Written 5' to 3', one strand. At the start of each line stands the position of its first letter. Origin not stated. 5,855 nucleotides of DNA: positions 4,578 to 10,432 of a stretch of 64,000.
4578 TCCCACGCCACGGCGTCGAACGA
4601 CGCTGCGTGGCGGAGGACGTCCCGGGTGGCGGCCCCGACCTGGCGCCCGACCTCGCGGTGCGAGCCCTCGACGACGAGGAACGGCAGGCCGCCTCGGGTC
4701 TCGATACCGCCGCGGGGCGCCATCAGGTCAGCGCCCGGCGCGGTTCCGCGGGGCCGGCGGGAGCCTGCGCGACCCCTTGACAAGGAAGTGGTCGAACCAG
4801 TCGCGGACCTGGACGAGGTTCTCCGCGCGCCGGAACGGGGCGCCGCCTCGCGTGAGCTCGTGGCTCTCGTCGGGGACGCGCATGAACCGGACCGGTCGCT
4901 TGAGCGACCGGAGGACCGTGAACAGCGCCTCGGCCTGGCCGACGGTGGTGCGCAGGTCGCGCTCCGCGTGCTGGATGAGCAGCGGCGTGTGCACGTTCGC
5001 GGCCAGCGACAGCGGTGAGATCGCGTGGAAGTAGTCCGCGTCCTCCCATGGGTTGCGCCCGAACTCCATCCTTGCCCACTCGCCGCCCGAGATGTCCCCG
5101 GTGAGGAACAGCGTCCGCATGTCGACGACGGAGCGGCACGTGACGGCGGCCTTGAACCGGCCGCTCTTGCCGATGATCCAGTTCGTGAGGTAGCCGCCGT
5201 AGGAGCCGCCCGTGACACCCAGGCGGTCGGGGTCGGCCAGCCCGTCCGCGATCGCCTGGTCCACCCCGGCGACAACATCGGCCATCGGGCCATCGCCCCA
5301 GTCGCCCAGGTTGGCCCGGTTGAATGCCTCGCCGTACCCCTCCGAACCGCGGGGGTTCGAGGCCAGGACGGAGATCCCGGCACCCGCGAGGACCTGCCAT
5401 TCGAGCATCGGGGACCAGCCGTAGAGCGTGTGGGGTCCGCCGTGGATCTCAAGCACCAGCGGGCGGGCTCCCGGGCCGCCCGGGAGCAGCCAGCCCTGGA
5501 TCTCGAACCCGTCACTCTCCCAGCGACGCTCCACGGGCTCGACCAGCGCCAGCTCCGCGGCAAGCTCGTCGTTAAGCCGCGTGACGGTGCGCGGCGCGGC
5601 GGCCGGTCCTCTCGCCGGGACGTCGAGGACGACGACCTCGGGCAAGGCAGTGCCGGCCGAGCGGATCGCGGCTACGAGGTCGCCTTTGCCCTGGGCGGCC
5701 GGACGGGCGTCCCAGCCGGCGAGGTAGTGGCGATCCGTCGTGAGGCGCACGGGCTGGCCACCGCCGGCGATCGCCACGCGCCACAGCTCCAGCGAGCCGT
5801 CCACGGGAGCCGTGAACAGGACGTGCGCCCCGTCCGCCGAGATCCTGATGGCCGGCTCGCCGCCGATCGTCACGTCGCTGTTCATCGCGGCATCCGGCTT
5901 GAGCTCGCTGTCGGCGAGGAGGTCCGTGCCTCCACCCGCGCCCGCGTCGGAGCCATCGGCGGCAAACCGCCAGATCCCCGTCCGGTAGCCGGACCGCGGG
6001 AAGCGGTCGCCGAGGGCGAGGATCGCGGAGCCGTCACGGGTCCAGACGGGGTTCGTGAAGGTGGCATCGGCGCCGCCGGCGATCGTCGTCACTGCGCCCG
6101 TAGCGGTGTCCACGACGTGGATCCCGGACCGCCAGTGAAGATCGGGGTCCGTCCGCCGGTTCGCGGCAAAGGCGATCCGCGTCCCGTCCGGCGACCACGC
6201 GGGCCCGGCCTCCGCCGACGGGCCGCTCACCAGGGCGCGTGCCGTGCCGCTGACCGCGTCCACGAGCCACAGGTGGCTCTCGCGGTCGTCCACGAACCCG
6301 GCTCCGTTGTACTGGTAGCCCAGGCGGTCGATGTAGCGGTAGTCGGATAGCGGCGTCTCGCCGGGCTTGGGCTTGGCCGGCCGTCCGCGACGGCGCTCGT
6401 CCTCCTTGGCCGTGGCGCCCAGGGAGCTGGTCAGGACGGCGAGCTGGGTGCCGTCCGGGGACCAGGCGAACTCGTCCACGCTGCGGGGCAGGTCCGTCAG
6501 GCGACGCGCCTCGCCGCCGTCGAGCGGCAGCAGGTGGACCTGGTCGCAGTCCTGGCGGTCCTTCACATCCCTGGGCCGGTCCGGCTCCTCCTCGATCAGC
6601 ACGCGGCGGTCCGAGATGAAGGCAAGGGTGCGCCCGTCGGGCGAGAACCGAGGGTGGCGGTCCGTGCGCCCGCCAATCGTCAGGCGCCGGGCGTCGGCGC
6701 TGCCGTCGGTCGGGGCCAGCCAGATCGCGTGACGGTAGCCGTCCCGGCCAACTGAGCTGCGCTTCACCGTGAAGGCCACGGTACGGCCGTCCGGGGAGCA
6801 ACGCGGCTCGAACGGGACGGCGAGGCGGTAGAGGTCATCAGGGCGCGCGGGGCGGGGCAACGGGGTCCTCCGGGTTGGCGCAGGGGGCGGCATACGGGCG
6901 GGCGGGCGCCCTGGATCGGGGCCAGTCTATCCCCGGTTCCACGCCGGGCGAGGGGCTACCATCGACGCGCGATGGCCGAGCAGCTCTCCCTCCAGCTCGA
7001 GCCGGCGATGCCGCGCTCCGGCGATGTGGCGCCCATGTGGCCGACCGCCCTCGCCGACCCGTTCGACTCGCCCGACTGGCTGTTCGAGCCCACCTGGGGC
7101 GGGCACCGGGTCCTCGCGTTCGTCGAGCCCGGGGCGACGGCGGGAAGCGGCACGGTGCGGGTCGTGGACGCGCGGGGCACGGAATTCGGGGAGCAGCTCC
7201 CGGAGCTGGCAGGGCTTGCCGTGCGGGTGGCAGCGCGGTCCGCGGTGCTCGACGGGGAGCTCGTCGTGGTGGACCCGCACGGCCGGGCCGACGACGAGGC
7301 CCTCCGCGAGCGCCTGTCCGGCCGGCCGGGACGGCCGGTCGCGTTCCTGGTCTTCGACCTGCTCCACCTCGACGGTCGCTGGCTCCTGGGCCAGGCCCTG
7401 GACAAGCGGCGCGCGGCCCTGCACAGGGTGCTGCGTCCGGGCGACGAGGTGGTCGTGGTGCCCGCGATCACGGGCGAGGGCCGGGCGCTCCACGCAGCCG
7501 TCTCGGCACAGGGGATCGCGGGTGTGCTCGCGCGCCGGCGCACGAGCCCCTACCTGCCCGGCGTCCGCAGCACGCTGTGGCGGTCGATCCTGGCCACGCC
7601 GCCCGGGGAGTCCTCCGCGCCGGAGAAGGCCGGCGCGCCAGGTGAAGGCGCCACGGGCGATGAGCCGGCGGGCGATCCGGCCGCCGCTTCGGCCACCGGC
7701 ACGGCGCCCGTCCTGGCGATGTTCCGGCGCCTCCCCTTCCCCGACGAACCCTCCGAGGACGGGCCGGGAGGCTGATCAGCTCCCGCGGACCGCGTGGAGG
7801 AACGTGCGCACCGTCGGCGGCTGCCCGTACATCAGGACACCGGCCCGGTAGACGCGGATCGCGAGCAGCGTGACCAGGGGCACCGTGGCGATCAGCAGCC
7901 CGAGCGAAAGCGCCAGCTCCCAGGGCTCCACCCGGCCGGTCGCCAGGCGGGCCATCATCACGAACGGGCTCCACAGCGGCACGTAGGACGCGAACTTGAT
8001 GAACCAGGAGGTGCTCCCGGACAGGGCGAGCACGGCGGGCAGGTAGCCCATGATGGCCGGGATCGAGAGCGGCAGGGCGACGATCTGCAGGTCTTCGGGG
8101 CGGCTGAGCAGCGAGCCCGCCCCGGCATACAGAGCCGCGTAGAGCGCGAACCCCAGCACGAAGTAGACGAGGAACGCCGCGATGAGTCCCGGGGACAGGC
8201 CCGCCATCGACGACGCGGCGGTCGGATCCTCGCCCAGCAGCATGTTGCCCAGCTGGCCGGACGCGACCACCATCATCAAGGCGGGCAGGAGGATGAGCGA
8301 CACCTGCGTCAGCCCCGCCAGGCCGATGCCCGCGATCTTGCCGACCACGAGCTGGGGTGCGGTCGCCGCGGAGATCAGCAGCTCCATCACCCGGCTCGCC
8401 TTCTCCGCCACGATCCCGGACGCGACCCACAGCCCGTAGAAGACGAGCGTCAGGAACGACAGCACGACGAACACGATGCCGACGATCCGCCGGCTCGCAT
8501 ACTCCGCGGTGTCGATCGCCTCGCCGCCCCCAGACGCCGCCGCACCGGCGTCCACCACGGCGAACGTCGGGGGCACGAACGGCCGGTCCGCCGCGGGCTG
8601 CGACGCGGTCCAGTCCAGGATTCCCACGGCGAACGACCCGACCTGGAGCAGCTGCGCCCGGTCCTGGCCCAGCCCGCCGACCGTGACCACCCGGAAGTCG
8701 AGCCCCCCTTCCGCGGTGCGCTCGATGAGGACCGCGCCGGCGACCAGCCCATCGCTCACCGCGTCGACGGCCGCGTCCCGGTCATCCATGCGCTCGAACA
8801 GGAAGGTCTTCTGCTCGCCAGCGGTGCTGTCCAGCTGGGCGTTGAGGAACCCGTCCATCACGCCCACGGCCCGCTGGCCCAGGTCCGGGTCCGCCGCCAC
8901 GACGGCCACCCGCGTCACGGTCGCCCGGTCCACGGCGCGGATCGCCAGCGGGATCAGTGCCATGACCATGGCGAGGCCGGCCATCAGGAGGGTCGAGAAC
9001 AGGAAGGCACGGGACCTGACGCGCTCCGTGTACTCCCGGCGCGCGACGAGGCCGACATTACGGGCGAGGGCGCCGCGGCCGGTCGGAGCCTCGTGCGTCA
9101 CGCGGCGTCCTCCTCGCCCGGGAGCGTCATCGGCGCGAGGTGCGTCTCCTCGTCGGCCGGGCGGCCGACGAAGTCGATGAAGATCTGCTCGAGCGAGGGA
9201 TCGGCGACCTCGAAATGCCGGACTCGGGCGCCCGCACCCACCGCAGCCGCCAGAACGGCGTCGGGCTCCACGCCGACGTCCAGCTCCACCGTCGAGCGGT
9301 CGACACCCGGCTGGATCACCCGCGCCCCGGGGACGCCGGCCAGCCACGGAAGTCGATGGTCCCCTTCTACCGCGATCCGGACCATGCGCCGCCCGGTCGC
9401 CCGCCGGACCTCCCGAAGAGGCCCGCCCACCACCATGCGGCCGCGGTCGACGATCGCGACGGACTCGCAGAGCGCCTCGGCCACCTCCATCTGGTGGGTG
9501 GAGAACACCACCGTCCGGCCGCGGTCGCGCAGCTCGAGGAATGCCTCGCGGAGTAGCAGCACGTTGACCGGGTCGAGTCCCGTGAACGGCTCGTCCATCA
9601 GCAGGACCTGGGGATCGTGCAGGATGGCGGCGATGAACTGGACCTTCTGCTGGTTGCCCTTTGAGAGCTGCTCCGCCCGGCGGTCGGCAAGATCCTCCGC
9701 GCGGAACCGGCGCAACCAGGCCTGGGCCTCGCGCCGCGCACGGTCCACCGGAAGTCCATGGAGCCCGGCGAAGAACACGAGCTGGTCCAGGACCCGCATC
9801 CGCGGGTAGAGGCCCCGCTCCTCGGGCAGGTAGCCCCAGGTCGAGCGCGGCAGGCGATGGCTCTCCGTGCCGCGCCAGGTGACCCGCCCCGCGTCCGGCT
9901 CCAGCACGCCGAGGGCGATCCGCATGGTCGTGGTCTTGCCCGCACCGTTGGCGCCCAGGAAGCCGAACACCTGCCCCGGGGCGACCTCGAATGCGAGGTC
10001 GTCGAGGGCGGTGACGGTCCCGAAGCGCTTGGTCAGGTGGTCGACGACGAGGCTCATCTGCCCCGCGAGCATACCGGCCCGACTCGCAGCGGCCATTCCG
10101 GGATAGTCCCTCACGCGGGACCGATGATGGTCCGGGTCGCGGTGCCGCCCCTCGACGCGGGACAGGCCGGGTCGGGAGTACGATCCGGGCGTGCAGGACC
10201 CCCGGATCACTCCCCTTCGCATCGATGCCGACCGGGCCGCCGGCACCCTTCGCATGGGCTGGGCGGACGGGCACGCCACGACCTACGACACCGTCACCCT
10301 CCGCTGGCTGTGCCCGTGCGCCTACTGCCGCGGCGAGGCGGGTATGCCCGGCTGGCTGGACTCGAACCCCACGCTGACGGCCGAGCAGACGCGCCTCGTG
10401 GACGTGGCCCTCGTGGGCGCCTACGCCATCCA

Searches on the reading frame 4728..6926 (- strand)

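Call 47: search_protein_families(library=pfam, proteins=[window:4728-6926:-], max_evalue=0.00001)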
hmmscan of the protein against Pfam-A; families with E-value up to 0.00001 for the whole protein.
window:4728-6926:- (732 aa): 3 families
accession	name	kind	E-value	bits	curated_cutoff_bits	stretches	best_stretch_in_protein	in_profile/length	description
PF00326.27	Peptidase_S9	-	7.5e-46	156.7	22.6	1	507-715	4-210/213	Prolyl oligopeptidase family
PF07676.18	PD40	-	1.4e-26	92.3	20.9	2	230-264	2-37/38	WD40-like Beta Propeller Repeat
PF00930.27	DPPIV_N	-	2.6e-06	26.9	22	0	44-116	1-72/354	Dipeptidyl peptidase IV (DPP IV) N-terminal region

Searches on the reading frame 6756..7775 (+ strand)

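Call 47: search_protein_families(library=pfam, proteins=[window:6756-7775:+], max_evalue=0.00001)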
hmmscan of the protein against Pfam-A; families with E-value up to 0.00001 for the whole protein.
window:6756-7775:+ (339 aa): 1 family
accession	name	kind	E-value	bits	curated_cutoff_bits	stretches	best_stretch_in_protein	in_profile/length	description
PF01068.26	DNA_ligase_A_M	-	1.1e-13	51.8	26.2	1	131-275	39-200/204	ATP dependent DNA ligase domain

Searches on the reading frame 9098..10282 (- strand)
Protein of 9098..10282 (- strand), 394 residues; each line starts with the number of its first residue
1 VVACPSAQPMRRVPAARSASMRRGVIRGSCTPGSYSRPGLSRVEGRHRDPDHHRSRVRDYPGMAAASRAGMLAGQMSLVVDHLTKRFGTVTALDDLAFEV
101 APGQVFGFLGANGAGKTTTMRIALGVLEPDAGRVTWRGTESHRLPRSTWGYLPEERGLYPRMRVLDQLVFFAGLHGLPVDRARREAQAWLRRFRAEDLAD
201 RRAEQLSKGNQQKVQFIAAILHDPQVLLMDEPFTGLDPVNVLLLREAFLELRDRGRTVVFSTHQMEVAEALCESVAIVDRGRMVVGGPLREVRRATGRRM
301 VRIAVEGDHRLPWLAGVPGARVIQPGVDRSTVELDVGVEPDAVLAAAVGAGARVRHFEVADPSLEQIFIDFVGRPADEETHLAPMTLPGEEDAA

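Call 47: search_protein_families(library=pfam, proteins=[window:9098-10282:-], max_evalue=0.00001)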
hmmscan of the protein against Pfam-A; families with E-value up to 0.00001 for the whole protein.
window:9098-10282:- (394 aa): 3 families
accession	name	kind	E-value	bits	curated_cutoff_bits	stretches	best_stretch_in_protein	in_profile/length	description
PF00005.33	ABC_tran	-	8.8e-29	101.3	25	1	93-233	1-136/137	ABC transporter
PF13304.12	AAA_21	-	2.7e-14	54.4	27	1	191-267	223-302/304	AAA domain, putative AbiEii toxin, Type IV TA system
PF13732.12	DrrA1-3_C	-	3.7e-12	47.2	27.4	1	287-372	1-81/81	ATP-binding protein DrrA1-3-like, C-terminal domain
